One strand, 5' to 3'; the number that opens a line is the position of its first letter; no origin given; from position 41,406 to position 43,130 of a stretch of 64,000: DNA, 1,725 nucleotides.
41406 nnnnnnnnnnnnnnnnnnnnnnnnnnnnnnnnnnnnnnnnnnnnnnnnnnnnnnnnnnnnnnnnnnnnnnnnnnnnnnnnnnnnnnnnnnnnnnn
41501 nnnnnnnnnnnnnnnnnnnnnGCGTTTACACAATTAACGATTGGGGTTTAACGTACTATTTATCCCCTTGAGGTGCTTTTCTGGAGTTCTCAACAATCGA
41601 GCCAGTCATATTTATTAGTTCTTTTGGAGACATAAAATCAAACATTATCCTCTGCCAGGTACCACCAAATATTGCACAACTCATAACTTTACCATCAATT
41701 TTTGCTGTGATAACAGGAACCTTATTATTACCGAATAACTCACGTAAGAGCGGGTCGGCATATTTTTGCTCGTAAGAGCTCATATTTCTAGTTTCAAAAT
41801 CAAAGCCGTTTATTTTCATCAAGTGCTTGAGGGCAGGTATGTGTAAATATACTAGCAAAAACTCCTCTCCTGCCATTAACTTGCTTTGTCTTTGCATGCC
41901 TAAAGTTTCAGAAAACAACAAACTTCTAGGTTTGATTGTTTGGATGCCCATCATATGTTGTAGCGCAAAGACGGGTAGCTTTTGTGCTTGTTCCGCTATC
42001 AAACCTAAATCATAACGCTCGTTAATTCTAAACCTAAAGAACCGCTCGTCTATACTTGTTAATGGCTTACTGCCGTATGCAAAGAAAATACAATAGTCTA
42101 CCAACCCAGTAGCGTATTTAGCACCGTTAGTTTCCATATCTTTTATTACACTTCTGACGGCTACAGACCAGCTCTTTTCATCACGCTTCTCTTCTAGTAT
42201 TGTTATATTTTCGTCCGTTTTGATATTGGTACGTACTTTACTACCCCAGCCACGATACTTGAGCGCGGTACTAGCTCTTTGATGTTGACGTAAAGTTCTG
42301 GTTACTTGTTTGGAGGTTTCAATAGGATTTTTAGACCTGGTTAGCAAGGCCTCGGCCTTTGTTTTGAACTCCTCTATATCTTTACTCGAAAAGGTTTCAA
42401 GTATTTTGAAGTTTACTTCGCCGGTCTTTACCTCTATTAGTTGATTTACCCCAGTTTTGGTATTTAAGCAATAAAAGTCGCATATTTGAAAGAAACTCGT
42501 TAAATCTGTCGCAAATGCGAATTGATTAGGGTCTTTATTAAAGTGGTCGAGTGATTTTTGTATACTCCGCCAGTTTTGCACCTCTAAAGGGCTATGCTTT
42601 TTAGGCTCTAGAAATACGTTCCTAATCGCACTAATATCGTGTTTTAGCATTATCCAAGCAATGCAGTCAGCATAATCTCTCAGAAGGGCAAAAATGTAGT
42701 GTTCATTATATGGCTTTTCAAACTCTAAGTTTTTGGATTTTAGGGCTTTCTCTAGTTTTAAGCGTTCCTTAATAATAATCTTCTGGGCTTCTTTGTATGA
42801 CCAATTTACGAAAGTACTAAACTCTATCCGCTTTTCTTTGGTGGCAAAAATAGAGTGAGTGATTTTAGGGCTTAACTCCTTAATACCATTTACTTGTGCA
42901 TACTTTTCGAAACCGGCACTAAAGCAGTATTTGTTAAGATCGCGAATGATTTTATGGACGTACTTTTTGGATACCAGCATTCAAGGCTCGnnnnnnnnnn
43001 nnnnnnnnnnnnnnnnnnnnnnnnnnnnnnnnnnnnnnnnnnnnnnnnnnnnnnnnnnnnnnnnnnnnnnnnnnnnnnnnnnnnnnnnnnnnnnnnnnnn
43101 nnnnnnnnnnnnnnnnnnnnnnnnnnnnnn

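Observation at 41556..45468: Unannotated 474-aa gene co-oriented with and 10 bp downstream of hsdR inside an AT-rich Type I RM island: a candidate new defence effector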

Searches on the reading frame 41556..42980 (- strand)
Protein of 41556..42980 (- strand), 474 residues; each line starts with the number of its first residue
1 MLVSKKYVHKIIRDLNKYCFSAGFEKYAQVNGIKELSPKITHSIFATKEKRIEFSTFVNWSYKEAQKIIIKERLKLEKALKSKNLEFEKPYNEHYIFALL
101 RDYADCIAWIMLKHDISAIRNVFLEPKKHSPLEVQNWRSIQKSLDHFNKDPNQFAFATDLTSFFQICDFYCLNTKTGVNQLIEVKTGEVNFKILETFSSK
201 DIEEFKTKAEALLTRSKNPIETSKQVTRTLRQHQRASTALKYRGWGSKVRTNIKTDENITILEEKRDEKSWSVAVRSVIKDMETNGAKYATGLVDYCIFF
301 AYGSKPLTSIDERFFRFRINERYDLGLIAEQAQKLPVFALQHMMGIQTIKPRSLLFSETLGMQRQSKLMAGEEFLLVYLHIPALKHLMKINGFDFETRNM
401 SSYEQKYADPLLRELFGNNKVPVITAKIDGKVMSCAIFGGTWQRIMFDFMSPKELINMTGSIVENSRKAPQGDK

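Call 6: search_protein_families(library=pfam, proteins=[window:41556-42980:-], max_evalue=1)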
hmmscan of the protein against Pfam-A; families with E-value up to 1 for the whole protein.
window:41556-42980:- (474 aa): 1 family
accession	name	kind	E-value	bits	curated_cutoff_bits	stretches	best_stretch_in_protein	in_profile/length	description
PF09313.17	DUF1971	-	0.11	12.9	23.1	1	173-207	20-53/80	Domain of unknown function (DUF1971)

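Call 7: search_protein_families(library=padloc, proteins=[window:41556-42980:-], max_evalue=1)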
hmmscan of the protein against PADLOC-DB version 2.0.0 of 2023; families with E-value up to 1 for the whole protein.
window:41556-42980:- (474 aa): 0 families

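Call 8: search_protein_families(library=ncbifam, proteins=[window:41556-42980:-], max_evalue=1)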
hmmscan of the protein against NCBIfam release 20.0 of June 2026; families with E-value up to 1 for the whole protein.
window:41556-42980:- (474 aa): 0 families

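Call 9: find_homologous_proteins(query=window:41556-42977:-)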
Query window:41556-42977:- (473 aa): 16 proteins with E <= 0.001 among 4741 candidates.
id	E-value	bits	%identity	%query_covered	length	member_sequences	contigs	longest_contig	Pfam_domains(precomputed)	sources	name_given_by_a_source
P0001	0.0e+0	1070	100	100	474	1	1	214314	-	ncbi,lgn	-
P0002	1.4e-209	715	66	99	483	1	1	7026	-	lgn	-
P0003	8.0e-199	679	64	99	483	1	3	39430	-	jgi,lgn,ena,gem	-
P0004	1.0e-190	652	61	100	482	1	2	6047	-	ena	-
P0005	6.9e-187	640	59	98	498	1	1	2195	-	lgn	-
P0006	2.2e-182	625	58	98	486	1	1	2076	-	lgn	-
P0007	6.4e-178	610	58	99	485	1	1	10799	-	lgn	-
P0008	1.7e-167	576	55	99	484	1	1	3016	-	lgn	-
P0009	3.3e-162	558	54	98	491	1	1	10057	-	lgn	-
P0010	2.4e-130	453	46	97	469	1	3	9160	-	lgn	-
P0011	3.0e-126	440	46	92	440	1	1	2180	-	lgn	-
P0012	2.1e-95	338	40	98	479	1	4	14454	-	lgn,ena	-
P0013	1.9e-90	322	38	96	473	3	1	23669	-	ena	-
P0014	5.1e-90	320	37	97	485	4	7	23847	-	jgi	jgi:hypothetical protein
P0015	6.0e-90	320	38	97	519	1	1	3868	-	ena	-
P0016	8.8e-74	267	44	64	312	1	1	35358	-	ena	-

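Call 10: search_protein_families(library=phrogs, proteins=[window:41556-42980:-], max_evalue=1)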
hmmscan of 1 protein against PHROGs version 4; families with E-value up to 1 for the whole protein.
window:41556-42980:- (474 aa): 1 family
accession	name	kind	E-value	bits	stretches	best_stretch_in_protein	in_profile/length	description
phrog_32862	-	unknown function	0.21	12.5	0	201-211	3-13/44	-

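Call 11: search_solved_structures(query=window:41556-42977:-, max_evalue=10)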
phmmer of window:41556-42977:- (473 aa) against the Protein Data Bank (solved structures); distinct sequences matched with E-value up to 10: 0.

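Call 16: find_encoding_contigs(protein=P0003, flank=10000, max_places=3)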
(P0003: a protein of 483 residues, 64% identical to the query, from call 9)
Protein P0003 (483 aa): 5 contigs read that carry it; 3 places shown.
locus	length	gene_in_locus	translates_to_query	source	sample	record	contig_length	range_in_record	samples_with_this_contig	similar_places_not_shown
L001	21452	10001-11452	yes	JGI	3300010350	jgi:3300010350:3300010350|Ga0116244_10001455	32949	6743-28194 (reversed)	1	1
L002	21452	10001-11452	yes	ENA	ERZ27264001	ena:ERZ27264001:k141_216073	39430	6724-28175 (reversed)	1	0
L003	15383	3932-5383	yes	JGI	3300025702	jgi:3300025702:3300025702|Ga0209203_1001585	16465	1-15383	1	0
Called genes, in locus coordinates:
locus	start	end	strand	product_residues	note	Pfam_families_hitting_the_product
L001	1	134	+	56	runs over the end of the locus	-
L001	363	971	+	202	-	-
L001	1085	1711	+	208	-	PF13483:Lactamase_B_3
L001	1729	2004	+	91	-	-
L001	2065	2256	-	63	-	PF00830:Ribosomal_L28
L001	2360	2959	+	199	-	PF02163:Peptidase_M50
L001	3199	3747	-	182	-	-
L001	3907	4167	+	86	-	-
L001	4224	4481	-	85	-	-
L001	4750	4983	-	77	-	-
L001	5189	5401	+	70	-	-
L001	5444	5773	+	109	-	PF00239:Resolvase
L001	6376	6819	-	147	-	-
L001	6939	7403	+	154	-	-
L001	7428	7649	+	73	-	-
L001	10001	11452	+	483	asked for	-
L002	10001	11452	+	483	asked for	-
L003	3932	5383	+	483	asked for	-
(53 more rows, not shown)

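Call 17: find_encoding_contigs(protein=P0014, flank=10000, max_places=3)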
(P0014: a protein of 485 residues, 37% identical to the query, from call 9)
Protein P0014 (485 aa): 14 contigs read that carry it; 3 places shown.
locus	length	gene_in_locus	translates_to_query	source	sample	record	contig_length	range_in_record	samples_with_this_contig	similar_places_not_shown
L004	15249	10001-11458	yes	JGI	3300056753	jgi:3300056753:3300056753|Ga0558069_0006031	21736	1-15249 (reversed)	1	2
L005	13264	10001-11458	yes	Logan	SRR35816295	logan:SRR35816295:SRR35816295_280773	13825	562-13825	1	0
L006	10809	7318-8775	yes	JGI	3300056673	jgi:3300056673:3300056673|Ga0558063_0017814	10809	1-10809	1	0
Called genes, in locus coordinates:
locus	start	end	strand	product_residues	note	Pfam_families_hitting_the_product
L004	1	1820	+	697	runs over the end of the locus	PF00270:DEAD, PF04851:ResIII, PF00271:Helicase_C, PF16124:RecQ_Zn_bind (weak)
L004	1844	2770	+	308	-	PF02481:DNA_processg_A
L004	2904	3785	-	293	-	-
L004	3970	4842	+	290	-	PF04970:LRAT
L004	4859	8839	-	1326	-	-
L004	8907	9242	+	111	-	-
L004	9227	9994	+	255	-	PF09509:Hypoth_Ymh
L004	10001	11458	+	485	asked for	-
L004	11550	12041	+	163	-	-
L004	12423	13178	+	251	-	PF22507:DUF6994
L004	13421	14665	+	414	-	PF14659:Phage_int_SAM_3 (weak), PF00589:Phage_integrase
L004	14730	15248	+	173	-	?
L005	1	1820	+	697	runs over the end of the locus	PF00270:DEAD, PF04851:ResIII, PF00271:Helicase_C, PF16124:RecQ_Zn_bind (weak)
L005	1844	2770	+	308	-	PF02481:DNA_processg_A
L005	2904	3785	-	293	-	-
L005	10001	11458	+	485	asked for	-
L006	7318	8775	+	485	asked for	-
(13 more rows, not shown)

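Call 18: find_encoding_contigs(protein=P0013, flank=10000, max_places=2)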
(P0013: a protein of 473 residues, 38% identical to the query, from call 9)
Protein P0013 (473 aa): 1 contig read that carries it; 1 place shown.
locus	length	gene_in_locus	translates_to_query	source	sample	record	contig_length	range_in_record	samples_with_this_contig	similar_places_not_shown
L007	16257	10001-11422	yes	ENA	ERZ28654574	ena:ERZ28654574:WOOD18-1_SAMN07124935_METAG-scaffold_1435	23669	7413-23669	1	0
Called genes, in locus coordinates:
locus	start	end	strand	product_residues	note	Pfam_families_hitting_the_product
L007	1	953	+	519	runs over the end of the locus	-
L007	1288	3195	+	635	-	PF12161:HsdM_N, PF02384:N6_Mtase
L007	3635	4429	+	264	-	PF01420:Methylase_S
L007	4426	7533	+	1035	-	PF04313:HSDR_N, PF04851:ResIII, PF18766:SWI2_SNF2, PF22679:T1R_D3-like, PF11867:T1RH-like_C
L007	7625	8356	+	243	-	PF18742:DpnII-MboI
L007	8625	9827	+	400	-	PF09509:Hypoth_Ymh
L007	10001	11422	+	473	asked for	-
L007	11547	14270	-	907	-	-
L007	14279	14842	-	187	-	-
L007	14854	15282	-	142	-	PF07811:TadE, PF13400:Tad (weak)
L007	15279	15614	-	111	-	-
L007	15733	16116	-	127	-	-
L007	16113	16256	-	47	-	?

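Call 19: find_encoding_contigs(protein=P0012, flank=10000, max_places=2)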
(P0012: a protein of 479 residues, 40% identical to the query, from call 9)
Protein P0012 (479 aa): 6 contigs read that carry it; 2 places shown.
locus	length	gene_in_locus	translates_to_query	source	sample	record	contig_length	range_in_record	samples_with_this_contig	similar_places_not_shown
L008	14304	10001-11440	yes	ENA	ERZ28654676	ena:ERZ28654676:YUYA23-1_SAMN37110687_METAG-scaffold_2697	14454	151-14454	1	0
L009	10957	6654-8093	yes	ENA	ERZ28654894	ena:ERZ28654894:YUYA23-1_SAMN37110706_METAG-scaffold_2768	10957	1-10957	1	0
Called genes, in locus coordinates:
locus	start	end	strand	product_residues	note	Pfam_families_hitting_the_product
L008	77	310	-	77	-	-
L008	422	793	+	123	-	PF08818:DUF1801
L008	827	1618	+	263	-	PF00588:SpoU_methylase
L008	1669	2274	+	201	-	-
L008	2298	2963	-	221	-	PF02586:SRAP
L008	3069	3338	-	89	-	-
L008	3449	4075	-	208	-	PF01476:LysM, PF06737:Transglycosylas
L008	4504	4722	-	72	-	-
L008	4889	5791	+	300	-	PF08878:HamA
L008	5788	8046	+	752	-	PF00271:Helicase_C (faint), PF00270:DEAD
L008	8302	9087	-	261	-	-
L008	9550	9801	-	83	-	PF18186:SLATT_4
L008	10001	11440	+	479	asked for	-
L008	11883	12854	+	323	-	-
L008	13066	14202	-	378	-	PF08237:PE-PPE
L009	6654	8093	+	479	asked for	-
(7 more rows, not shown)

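Call 20: find_encoding_contigs(protein=P0016, flank=10000, max_places=2)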
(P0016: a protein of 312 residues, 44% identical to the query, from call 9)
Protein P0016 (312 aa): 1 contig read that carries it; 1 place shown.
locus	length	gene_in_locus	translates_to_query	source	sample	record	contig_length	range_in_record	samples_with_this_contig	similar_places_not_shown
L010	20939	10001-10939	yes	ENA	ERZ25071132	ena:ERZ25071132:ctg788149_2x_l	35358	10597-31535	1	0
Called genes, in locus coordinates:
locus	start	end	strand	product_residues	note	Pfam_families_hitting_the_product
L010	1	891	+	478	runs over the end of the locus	PF28123:DUF8370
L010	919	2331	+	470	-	-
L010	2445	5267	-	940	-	PF04313:HSDR_N, PF13588:HSDR_N_2 (weak), PF04851:ResIII, PF00270:DEAD, PF18766:SWI2_SNF2, PF22679:T1R_D3-like, PF12008:EcoR124_C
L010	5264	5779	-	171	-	PF01420:Methylase_S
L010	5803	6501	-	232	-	-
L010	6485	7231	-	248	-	PF02384:N6_Mtase, PF07669:Eco57I (weak)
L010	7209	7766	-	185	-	PF02384:N6_Mtase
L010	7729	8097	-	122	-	PF12161:HsdM_N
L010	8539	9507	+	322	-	-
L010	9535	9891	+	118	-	-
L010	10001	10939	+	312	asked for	-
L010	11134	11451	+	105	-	-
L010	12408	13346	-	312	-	PF01420:Methylase_S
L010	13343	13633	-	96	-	-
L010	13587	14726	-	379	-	PF12161:HsdM_N, PF02384:N6_Mtase, PF01170:UPF0020, PF07669:Eco57I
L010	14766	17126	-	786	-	PF04313:HSDR_N (faint), PF00271:Helicase_C (faint), PF00270:DEAD, PF04851:ResIII, PF18766:SWI2_SNF2, PF08463:EcoEI_R_C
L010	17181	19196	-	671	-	PF02518:HATPase_c (faint), PF13589:HATPase_c_3 (weak)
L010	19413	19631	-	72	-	PF13560:HTH_31, PF12844:HTH_19, PF01381:HTH_3, PF13443:HTH_26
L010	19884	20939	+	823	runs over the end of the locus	PF02384:N6_Mtase, PF01170:UPF0020 (weak), PF20473:MmeI_Mtase (faint), PF01420:Methylase_S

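Call 21: find_encoding_contigs(protein=P0009, flank=10000, max_places=2)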
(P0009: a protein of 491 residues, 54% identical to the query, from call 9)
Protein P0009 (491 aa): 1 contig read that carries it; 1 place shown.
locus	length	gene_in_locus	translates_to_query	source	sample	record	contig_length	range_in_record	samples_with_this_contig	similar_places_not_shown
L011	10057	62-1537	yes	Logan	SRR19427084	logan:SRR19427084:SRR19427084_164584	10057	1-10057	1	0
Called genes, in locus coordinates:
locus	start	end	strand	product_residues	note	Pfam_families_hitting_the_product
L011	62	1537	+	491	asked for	-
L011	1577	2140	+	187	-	PF26915:Phage_P4_cII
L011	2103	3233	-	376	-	PF14350:Beta_protein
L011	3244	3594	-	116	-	-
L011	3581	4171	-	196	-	PF06114:Peptidase_M78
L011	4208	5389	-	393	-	-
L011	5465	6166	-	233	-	-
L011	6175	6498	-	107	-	-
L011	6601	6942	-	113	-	-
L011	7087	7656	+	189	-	-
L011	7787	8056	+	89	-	-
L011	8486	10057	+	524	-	?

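Call 22: predict_structure(alignment_id=A1)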
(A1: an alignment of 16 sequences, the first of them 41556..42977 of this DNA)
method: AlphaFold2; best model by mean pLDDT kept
length: 473 residues; sequences in the alignment: 16
mean_pLDDT: 82.4   pTM: 0.80
mean pLDDT of the five models: 82.4, 79.7, 79.7, 74.7, 74.1
residues with pLDDT >= 90: 196; 70-90: 179; 50-70: 79; < 50: 19
segments of 3 or more residues with pLDDT < 50: 117-125, 240-244, 471-473
pLDDT, mean of each block of 10 residues (from residue 1): 94 95 92 80 86 93 95 91 89 89 87 57 54 72 84 85 69 77 58 72 81 79 68 57 56 66 79 97 96 97 94 95 92 89 67 91 92 95 95 94 83 89 85 86 90 88 68 37
secondary structure, 60 per line:
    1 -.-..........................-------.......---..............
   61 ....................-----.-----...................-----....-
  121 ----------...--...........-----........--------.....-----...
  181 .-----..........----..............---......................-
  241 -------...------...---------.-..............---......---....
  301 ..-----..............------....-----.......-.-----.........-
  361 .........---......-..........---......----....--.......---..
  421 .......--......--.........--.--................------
elements in order: H4-29 H37-43 H47-80 H92-110 H116-119 H136-146 E152-156 E168-172 E178-181 H187-196 H201-214 H218-239 E248-250 E257-259 H271-284 E288-293 E297-302 H308-321 H328-331 H339-342 H351-359 H361-369 E373-378 H380-389 E393-398 H403-406 H409-415 E419-427 E430-435 H438-446 H452-467

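Call 24: search_protein_representatives(alignment_id=A1)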
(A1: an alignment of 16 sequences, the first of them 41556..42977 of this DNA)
Query: 16 sequences, 476 profile positions. Proteins with E-value up to 0.001 (for the whole library): 563; up to 1e-10: 383; up to 1e-30: 23. The best 150 are listed.
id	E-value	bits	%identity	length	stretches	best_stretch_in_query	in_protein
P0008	1.9e-227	772.1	-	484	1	1-475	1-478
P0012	2.2e-188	643.3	-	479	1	7-475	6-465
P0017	1.0e-163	561.9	-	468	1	5-469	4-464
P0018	1.0e-155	535.6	-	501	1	6-466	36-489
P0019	5.0e-132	457.4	-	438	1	33-462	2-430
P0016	1.1e-122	426.6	-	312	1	159-468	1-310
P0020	4.8e-119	414.6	-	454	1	5-333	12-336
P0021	2.5e-109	382.6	-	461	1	13-457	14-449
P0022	1.7e-98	346.9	-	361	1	4-328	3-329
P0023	1.8e-89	317.1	-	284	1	159-429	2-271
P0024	6.7e-74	265.8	-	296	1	185-468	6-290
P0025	4.0e-62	226.9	-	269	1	218-461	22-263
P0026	4.0e-55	203.8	-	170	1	5-170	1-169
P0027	1.2e-54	202.3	-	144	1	38-180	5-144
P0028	9.8e-53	196.0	-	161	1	5-157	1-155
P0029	1.1e-36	143.1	-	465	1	10-412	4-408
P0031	4.8e-34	134.3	-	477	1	34-404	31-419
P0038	1.6e-29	119.4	-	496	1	15-472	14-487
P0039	1.5e-28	116.2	-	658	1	50-427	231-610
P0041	4.0e-28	114.8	-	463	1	35-464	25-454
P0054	4.3e-25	104.8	-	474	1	30-329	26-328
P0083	1.6e-22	96.4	-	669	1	55-309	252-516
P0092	4.3e-22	94.9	-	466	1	33-471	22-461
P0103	1.1e-21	93.6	-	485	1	83-302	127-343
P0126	2.2e-20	89.3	-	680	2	34-303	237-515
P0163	6.9e-19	84.4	-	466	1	102-460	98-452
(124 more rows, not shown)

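Call 25: search_protein_families(library=pfam, proteins=[P0029, P0031, P0038, P0039, P0041, P0054, P0083, P0092, P0126, P0163], max_evalue=0.1)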
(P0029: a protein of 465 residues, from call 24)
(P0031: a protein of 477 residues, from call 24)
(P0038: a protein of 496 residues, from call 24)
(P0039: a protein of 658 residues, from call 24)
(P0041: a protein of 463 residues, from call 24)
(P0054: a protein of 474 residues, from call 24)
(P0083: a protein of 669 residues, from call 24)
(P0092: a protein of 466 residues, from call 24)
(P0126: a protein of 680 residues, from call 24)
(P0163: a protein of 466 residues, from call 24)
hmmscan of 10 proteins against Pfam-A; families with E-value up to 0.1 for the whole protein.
P0029 (465 aa): 0 families

P0031 (477 aa): 1 family
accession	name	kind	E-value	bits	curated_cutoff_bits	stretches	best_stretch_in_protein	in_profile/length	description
PF24471.1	KH_DEAH11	-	0.043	13.9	27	0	204-233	2-31/70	DEAH11-like, KH-domain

P0038 (496 aa): 1 family
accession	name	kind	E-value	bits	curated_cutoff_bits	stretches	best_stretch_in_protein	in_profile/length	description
PF03564.21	DUF1759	-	0.025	15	25.4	1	51-108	59-117/148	Protein of unknown function (DUF1759)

P0039 (658 aa): 1 family
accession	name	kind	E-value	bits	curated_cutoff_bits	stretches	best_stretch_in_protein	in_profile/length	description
PF02810.21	SEC-C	-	0.00038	20.7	20.4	1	11-26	2-17/19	SEC-C motif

P0041 (463 aa): 1 family
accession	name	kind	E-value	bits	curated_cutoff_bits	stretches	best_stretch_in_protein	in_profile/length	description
PF21571.2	ArgZ-like_C_1st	-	0.053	13.9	27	0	173-211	38-75/84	Arginine dihydrolase ArgZ-like, C-terminal, first region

P0054 (474 aa): 3 families
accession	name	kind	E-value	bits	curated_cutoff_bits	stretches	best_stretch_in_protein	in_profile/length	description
PF09010.15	AsiA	-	0.00045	20.7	25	0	30-79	22-66/85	Anti-Sigma Factor A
PF00390.24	malic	-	0.036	14.3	23.1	1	130-172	44-86/182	Malic enzyme, N-terminal domain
PF01488.26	Shikimate_DH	-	0.047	14.2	24.3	1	120-184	28-92/138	Shikimate / quinate 5-dehydrogenase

P0083 (669 aa): 0 families

P0092 (466 aa): 0 families

P0126 (680 aa): 0 families

P0163 (466 aa): 0 families

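Call 26: search_protein_families(library=padloc, proteins=[P0029, P0031, P0038, P0039, P0041, P0054, P0083, P0092, P0126, P0163], max_evalue=0.1)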
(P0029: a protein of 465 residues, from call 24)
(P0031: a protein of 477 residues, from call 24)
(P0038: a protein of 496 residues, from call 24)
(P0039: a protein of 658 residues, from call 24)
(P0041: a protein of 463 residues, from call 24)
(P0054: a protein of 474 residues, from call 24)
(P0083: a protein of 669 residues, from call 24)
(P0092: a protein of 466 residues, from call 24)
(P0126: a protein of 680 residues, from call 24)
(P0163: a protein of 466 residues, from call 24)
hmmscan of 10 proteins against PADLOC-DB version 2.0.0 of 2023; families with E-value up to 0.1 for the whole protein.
P0029 (465 aa): 0 families

P0031 (477 aa): 0 families

P0038 (496 aa): 0 families

P0039 (658 aa): 4 families
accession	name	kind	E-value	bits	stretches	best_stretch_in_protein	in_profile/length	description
PDLC00872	E2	-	0.0036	14.8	1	7-30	167-190/216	E2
PDLC00833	E1-E2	-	0.0051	14.3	1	6-29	170-193/222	E1-E2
PDLC04563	PDC-M29B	-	0.011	13.9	1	397-426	94-123/164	-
PDLC00865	E2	-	0.016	12.6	1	7-28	169-190/219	E2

P0041 (463 aa): 0 families

P0054 (474 aa): 0 families

P0083 (669 aa): 0 families

P0092 (466 aa): 0 families

P0126 (680 aa): 0 families

P0163 (466 aa): 0 families

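Call 28: find_encoding_contigs(protein=P0001, flank=10000, max_places=3)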
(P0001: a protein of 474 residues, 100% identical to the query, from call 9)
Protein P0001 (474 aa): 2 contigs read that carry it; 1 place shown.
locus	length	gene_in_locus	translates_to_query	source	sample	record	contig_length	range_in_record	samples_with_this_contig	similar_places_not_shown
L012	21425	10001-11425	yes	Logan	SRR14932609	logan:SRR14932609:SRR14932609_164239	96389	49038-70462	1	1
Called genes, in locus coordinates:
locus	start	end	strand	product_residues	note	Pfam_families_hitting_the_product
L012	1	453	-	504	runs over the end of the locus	PF11074:DUF2779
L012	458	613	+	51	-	-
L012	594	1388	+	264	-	PF14398:ATPgrasp_YheCD (faint), PF08443:RimK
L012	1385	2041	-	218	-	PF01551:Peptidase_M23 (weak)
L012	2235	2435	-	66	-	-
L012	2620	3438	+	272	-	-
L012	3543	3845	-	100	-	-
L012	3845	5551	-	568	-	-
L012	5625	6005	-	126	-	PF00903:Glyoxalase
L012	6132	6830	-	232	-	PF01148:CTP_transf_1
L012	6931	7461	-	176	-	-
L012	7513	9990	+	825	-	PF13588:HSDR_N_2 (weak), PF04313:HSDR_N (weak), PF00270:DEAD, PF04851:ResIII, PF18766:SWI2_SNF2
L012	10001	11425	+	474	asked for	-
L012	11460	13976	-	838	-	PF02384:N6_Mtase, PF01170:UPF0020, PF13847:Methyltransf_31 (faint), PF07669:Eco57I, PF01420:Methylase_S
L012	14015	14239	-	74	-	-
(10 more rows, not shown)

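Call 32: find_related_loci(query=A1, collection=genome_contigs, flank=10000)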
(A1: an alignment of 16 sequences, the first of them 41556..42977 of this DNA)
Query A1 (473 aa) in genome_contigs; peptide patterns used: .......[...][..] (x = any residue, [..] = any of these).
13 stretches matched a pattern; 2 encode a relative of the query (tblastn E <= 1e-3); 2 distinct loci.
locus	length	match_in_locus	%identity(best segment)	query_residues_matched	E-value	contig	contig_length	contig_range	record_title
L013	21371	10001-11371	39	2-465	8e-105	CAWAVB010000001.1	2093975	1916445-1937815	MAG: uncultured Acidimicrobiaceae bacterium isolate MFD01188.bin.1.39 genome assembly, contig: contig_10623, whole genom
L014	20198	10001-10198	36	111-174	2e-4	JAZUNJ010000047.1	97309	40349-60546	MAG: Acutalibacteraceae bacterium isolate T1900044889_TS20190355.MAGScoT_cleanbin_000009 SGB_3239_k141_1184695, whole ge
